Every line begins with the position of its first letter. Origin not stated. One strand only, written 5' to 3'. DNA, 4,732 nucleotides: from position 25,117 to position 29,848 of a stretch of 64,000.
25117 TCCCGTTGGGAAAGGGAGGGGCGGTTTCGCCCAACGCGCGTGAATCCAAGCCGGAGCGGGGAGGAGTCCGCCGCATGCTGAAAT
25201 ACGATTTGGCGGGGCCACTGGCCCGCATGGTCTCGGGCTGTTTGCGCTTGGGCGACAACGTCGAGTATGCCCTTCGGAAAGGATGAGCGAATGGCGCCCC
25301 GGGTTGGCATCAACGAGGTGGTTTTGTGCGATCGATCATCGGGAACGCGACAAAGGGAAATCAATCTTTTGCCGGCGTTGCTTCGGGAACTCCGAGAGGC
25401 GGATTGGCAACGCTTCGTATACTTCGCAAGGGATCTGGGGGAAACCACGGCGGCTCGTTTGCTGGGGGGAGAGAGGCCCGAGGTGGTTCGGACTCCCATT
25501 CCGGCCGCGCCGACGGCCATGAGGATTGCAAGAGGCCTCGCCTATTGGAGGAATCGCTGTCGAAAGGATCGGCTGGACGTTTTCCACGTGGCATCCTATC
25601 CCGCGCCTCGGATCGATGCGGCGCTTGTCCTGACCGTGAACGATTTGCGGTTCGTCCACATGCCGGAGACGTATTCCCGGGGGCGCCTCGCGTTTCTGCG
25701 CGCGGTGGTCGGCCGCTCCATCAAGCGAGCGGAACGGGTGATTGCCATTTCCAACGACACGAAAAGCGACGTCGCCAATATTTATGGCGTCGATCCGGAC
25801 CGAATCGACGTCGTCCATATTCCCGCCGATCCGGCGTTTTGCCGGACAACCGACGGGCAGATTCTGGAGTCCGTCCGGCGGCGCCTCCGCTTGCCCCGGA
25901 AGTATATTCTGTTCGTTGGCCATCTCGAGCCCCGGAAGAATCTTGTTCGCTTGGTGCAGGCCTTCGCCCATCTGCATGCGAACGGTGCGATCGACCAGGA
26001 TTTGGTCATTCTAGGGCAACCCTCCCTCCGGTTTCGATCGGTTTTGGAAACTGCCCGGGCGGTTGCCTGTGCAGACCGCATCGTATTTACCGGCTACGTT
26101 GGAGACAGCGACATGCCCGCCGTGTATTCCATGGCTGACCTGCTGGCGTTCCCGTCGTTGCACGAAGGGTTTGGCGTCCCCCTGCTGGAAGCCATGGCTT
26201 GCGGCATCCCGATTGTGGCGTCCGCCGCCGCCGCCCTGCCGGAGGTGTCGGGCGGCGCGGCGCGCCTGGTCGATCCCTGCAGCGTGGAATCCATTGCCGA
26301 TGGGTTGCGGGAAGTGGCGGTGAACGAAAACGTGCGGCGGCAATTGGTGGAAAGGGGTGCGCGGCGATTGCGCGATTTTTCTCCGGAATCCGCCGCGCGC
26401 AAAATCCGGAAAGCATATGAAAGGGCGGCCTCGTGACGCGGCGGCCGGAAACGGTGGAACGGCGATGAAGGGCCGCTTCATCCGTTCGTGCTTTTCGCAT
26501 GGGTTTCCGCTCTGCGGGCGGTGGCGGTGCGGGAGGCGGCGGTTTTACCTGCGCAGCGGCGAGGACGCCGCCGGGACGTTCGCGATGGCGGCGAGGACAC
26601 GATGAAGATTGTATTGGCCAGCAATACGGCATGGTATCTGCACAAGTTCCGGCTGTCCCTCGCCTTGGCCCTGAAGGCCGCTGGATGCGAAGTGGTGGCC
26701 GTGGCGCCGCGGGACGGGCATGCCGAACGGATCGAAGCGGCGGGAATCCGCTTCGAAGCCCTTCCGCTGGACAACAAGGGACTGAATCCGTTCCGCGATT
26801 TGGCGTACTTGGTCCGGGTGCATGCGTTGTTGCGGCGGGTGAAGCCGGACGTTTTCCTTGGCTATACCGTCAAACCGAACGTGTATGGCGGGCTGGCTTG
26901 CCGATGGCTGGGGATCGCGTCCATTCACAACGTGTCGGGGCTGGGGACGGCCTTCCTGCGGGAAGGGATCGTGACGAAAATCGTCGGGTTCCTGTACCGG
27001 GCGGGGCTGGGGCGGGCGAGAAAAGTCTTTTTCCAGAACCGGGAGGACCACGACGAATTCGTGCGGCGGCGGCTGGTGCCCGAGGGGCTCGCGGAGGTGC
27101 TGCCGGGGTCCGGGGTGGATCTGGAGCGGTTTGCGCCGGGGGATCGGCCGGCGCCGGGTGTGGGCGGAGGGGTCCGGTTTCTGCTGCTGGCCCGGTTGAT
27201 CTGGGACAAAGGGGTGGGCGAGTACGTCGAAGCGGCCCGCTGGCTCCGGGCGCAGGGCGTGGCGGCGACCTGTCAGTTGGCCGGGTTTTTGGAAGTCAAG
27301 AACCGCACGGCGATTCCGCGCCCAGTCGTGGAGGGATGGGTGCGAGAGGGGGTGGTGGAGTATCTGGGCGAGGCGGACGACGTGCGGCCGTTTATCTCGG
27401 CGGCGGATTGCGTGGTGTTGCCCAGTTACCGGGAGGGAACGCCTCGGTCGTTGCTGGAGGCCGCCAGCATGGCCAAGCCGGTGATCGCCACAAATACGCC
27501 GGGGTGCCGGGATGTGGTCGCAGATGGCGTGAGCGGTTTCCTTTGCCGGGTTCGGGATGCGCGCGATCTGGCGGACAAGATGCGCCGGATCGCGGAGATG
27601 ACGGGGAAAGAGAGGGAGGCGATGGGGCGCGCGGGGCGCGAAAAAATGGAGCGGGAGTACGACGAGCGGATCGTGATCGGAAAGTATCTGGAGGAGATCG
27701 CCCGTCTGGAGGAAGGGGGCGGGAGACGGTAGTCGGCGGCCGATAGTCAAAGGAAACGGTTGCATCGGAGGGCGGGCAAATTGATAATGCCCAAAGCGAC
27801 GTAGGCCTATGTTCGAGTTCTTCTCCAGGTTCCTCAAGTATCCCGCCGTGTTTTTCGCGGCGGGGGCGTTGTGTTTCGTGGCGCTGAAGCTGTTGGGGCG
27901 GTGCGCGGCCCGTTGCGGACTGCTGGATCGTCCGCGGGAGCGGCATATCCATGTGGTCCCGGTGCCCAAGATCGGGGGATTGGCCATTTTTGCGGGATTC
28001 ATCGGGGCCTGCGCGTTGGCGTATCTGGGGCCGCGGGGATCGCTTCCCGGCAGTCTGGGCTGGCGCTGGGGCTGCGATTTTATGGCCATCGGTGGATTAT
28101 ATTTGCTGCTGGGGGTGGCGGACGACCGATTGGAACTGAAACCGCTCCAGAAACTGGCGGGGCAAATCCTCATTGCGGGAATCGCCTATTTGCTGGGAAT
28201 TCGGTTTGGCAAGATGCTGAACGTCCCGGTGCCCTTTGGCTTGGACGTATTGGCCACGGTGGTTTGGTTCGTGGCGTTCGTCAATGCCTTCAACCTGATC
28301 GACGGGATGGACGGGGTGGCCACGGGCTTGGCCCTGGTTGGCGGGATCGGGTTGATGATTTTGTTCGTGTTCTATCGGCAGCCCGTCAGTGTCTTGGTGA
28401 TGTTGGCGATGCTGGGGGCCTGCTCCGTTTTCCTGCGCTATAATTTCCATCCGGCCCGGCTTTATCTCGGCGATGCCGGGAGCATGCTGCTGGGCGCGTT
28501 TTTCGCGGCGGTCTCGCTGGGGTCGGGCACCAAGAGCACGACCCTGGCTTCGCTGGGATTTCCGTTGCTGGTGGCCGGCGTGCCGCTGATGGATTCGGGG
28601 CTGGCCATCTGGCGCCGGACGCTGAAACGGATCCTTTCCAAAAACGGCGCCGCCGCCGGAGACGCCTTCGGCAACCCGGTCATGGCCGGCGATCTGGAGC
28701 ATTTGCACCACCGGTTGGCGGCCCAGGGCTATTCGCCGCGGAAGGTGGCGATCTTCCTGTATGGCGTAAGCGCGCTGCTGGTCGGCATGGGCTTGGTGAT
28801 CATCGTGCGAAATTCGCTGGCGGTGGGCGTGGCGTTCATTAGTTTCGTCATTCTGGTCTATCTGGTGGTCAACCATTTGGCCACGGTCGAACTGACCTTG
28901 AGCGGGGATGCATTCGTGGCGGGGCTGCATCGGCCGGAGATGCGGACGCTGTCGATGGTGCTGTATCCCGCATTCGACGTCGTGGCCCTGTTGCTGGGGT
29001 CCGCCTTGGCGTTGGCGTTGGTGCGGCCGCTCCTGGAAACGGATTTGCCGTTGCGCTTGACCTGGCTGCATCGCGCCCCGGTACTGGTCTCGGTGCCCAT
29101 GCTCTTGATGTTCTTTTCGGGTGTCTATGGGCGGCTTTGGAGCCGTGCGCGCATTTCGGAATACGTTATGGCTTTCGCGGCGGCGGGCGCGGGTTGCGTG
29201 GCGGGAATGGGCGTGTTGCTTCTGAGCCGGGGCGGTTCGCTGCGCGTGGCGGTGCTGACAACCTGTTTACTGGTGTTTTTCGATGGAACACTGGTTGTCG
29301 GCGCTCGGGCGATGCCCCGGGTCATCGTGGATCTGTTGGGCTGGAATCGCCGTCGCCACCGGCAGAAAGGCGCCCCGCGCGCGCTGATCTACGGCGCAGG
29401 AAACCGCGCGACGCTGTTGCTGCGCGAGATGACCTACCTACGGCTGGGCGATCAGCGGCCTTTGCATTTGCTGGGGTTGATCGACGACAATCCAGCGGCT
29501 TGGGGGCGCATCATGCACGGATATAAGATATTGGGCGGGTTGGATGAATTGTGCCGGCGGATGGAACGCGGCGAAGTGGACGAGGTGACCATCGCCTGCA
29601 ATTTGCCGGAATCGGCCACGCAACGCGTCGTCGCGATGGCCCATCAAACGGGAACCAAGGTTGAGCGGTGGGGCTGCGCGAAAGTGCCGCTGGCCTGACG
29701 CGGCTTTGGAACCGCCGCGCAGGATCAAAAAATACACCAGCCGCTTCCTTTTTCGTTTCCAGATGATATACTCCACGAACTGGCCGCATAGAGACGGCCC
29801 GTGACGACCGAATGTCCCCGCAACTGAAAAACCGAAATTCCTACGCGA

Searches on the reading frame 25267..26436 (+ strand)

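Call 22: search_protein_families(library=pfam, proteins=[window:25267-26436:+], max_evalue=0.0001)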
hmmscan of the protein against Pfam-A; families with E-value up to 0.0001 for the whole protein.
window:25267-26436:+ (389 aa): 6 families
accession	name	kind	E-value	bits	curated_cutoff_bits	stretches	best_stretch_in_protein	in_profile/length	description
PF00534.26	Glycos_transf_1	-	5.9e-34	117.5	26.4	1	209-366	13-171/172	Glycosyl transferases group 1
PF13692.12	Glyco_trans_1_4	-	3.1e-29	102.5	27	1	211-350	1-139/142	Glycosyl transferases group 1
PF13439.12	Glyco_transf_4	-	9.6e-16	58.7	28.5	1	38-189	11-168/170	Glycosyltransferase Family 4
PF20706.3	GT4-conflict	-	6.5e-11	42.3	26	1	209-322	195-314/385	Family 4 Glycosyltransferase in conflict systems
PF13579.12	Glyco_trans_4_4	-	2.9e-09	37.9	29.7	1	38-184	10-156/158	Glycosyl transferase 4-like domain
PF13524.12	Glyco_trans_1_2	-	2.8e-06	27.8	25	1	263-379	27-141/144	Glycosyl transferase-like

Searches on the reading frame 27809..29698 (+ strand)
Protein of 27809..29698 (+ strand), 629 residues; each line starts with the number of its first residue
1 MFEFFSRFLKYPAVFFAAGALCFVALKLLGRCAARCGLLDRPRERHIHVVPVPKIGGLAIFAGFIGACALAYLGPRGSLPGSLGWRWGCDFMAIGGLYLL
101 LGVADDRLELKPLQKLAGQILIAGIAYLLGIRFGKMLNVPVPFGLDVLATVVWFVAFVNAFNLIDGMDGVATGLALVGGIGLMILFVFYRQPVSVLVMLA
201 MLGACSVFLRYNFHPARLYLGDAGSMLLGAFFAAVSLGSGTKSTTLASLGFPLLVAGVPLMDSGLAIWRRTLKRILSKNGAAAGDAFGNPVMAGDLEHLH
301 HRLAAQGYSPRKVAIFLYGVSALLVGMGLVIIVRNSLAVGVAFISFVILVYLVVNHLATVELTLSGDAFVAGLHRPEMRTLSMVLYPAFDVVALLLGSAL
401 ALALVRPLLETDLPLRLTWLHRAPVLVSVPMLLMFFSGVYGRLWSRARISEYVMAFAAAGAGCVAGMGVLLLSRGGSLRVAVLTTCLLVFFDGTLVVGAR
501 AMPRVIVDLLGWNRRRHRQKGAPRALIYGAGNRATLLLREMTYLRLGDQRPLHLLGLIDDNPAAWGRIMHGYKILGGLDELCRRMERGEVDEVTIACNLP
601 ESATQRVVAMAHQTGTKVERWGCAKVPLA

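Call 22: search_protein_families(library=pfam, proteins=[window:27809-29698:+], max_evalue=0.0001)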
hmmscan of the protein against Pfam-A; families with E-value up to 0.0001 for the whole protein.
window:27809-29698:+ (629 aa): 2 families
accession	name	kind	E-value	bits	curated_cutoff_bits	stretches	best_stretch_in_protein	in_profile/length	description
PF00953.26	Glycos_transf_4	-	1.2e-30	107.1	27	1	96-237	9-157/160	Glycosyl transferase family 4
PF13727.12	CoA_binding_3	-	6.1e-05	23.5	25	1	438-610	4-160/175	CoA-binding domain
